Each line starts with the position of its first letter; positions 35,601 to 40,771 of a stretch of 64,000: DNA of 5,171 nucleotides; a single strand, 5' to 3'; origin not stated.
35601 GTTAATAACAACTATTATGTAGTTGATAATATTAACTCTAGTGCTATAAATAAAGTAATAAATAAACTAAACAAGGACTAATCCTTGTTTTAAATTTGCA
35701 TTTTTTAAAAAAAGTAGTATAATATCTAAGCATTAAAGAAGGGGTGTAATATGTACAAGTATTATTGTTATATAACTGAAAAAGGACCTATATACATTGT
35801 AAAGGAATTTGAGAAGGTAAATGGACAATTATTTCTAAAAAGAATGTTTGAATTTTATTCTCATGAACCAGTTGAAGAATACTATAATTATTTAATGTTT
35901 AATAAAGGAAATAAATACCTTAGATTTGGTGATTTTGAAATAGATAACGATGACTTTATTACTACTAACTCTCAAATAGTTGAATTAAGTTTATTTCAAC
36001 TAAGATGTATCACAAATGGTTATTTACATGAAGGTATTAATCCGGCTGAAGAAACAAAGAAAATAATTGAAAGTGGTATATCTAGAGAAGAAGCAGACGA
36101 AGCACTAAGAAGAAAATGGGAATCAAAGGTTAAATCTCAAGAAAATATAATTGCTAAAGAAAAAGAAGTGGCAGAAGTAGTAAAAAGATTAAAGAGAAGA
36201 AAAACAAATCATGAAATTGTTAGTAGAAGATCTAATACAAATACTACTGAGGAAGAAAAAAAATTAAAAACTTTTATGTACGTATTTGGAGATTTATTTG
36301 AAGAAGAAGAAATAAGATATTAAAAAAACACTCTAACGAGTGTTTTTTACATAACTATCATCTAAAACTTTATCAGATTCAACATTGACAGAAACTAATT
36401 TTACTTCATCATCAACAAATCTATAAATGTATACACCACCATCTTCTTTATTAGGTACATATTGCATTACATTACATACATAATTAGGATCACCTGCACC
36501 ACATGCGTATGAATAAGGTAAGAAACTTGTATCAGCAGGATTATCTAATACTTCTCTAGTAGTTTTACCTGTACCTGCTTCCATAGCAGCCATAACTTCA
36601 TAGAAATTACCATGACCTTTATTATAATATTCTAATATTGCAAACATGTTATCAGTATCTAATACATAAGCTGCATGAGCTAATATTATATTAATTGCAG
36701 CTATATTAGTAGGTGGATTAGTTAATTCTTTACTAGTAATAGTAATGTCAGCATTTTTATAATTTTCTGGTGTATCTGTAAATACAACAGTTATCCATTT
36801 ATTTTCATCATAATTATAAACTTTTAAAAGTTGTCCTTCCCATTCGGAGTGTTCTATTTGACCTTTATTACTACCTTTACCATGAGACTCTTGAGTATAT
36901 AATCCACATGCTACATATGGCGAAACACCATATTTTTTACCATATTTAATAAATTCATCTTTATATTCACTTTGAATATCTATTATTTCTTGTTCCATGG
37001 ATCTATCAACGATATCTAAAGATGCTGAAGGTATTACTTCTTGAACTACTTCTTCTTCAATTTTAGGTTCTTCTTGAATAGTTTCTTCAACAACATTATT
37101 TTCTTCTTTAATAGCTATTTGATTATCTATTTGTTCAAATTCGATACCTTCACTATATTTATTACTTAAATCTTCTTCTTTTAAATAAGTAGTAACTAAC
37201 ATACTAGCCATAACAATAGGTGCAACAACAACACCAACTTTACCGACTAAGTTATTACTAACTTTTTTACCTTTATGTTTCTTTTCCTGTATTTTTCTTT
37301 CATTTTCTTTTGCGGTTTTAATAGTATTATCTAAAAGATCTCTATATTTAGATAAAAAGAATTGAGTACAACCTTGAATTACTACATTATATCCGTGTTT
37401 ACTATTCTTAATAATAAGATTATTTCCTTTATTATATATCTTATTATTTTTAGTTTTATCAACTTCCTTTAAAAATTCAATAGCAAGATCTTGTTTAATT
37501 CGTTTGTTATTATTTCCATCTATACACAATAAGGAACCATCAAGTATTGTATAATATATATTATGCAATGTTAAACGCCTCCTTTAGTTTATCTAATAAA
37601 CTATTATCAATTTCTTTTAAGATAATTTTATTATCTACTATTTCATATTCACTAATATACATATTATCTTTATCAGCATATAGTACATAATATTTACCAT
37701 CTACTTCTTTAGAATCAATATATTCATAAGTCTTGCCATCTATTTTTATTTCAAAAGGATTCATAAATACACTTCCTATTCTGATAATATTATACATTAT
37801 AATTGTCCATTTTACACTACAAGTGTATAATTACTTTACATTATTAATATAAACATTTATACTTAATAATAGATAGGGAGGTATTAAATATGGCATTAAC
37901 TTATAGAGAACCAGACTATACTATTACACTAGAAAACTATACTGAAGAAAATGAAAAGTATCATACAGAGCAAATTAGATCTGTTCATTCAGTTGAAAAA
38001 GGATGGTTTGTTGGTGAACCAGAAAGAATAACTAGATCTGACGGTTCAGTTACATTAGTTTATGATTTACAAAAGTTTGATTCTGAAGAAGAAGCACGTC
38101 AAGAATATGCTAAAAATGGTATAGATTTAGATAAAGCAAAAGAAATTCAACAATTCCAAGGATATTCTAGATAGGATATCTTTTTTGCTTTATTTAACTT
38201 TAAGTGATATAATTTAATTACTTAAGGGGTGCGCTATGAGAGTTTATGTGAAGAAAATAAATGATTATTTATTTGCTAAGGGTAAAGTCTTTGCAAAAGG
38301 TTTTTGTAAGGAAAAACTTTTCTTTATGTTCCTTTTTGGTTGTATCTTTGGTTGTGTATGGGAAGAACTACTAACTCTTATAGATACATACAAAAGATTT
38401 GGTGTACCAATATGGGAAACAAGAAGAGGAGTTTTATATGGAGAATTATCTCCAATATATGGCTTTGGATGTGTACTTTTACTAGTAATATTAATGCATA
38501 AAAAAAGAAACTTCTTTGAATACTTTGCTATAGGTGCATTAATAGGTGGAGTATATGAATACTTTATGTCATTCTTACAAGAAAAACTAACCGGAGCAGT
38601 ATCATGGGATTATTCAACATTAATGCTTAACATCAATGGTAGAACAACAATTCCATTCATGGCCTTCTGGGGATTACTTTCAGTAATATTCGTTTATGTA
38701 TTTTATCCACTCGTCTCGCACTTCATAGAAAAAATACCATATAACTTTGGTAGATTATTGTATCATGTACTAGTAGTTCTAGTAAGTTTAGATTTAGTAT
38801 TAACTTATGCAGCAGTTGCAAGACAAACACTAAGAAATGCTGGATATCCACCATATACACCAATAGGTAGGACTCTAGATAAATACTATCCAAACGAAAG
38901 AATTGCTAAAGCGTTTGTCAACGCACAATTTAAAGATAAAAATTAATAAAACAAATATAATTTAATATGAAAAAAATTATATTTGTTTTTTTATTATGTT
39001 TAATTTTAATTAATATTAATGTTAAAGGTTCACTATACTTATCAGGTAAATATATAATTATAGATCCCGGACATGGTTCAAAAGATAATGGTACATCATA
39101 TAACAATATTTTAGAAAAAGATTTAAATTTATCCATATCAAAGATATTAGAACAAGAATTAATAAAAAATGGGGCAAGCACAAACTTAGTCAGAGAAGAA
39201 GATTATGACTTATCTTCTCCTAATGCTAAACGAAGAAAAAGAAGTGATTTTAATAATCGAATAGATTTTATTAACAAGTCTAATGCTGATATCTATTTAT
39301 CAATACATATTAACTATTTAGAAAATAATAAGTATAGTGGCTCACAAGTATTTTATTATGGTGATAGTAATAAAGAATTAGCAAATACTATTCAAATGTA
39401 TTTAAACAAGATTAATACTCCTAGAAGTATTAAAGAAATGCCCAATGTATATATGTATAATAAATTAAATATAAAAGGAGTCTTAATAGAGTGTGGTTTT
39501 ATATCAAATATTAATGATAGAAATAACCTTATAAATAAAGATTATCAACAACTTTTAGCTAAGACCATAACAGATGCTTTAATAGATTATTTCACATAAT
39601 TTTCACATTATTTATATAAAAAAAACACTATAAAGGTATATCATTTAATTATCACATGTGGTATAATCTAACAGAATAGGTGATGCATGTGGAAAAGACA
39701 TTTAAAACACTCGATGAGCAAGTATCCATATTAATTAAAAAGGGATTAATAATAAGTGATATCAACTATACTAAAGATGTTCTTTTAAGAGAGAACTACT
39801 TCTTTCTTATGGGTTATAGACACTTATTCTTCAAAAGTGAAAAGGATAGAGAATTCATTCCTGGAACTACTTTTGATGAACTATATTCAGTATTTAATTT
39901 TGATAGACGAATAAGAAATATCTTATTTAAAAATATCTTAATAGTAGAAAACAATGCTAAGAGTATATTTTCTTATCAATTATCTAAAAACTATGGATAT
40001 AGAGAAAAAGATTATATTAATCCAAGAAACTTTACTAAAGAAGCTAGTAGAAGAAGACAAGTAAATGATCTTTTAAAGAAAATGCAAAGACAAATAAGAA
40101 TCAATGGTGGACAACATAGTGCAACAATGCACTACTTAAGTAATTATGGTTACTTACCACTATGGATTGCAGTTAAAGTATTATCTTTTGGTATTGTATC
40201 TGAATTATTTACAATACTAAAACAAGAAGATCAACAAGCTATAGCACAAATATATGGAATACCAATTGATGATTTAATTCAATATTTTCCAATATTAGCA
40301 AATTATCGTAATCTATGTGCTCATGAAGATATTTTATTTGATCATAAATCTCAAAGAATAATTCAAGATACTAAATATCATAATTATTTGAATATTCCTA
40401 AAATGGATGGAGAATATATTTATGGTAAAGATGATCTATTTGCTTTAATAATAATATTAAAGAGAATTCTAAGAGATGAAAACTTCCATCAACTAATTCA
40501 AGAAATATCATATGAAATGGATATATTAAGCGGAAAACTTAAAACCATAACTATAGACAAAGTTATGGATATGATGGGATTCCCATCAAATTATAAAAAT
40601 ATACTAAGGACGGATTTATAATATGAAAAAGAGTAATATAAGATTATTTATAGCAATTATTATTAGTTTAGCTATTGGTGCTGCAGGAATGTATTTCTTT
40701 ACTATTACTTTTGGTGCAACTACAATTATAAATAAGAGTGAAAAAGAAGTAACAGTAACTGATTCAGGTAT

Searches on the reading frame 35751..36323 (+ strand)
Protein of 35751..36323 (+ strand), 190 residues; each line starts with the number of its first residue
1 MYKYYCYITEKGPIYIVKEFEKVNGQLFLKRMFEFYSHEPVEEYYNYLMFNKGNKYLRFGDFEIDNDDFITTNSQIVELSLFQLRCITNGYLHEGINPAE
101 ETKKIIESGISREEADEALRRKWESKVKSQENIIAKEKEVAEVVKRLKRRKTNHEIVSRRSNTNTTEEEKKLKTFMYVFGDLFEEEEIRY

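Call 4: search_protein_families(library=pfam, proteins=[window:35751-36323:+], max_evalue=0.1)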
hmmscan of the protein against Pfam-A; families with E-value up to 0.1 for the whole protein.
window:35751-36323:+ (190 aa): 0 families

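Call 5: search_protein_families(library=ncbifam, proteins=[window:35751-36323:+], max_evalue=0.1)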
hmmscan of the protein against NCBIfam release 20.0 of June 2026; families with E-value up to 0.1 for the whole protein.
window:35751-36323:+ (190 aa): 1 family
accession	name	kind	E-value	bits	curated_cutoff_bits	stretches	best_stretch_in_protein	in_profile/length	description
NF011703.0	PRK15123.1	equivalog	0.038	12.8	170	1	90-154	97-161/268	lipopolysaccharide core heptose(I) kinase RfaP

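Call 33: search_protein_families(library=phrogs, proteins=[window:35751-36323:+], max_evalue=0.01)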
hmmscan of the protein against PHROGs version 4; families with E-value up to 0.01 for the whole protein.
window:35751-36323:+ (190 aa): 0 families

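Call 34: search_protein_families(library=padloc, proteins=[window:35751-36323:+], max_evalue=0.01)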
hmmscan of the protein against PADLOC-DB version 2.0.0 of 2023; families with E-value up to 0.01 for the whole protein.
window:35751-36323:+ (190 aa): 0 families

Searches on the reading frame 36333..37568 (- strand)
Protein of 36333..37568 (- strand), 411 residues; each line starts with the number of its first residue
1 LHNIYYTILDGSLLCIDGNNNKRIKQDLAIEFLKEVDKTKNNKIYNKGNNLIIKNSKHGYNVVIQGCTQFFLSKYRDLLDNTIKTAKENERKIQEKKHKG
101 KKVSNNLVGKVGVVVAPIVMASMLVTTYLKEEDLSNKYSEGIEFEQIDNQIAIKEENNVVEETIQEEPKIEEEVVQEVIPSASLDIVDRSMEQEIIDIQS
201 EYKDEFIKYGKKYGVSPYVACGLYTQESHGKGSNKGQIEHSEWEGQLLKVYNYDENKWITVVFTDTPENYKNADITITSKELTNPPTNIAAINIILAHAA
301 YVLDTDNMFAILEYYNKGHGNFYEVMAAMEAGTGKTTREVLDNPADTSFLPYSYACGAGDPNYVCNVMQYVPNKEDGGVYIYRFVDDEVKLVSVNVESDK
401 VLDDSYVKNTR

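Call 4: search_protein_families(library=pfam, proteins=[window:36333-37568:-], max_evalue=0.1)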
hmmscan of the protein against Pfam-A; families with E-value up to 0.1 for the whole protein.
window:36333-37568:- (411 aa): 1 family
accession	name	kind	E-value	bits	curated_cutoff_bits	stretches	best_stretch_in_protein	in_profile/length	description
PF01464.25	SLT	-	0.0018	18.3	21.3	1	206-324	3-103/117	Transglycosylase SLT domain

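Call 5: search_protein_families(library=ncbifam, proteins=[window:36333-37568:-], max_evalue=0.1)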
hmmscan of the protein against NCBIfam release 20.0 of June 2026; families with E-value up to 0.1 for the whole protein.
window:36333-37568:- (411 aa): 0 families

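Call 33: search_protein_families(library=phrogs, proteins=[window:36333-37568:-], max_evalue=0.01)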
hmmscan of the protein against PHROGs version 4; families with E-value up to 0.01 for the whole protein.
window:36333-37568:- (411 aa): 0 families

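Call 34: search_protein_families(library=padloc, proteins=[window:36333-37568:-], max_evalue=0.01)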
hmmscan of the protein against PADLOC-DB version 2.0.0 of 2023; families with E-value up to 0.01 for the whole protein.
window:36333-37568:- (411 aa): 0 families

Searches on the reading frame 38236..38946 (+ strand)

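Call 59: search_protein_families(library=pfam, proteins=[window:38236-38946:+], max_evalue=0.001)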
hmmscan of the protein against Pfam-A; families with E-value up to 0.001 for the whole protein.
window:38236-38946:+ (236 aa): 1 family
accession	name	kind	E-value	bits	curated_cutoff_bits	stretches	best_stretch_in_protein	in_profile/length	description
PF06541.16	ABC_trans_CmpB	-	5e-35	121.3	25.9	1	30-190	1-150/151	Putative ABC-transporter type IV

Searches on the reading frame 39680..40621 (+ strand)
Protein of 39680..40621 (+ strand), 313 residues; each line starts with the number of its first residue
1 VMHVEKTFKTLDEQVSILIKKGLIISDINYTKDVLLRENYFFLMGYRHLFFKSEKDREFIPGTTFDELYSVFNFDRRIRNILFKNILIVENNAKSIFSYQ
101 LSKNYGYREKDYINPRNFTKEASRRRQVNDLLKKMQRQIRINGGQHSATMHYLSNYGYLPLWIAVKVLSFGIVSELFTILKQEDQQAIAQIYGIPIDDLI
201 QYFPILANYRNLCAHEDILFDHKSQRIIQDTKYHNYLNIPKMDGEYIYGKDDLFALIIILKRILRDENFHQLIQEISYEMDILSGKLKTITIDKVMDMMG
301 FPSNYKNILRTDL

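Call 59: search_protein_families(library=pfam, proteins=[window:39680-40621:+], max_evalue=0.001)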
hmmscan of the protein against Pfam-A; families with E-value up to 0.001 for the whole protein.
window:39680-40621:+ (313 aa): 1 family
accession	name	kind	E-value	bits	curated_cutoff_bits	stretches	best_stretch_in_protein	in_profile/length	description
PF07751.16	Abi_2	-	8e-40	137.5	25.6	1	34-221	2-184/184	Abi-like protein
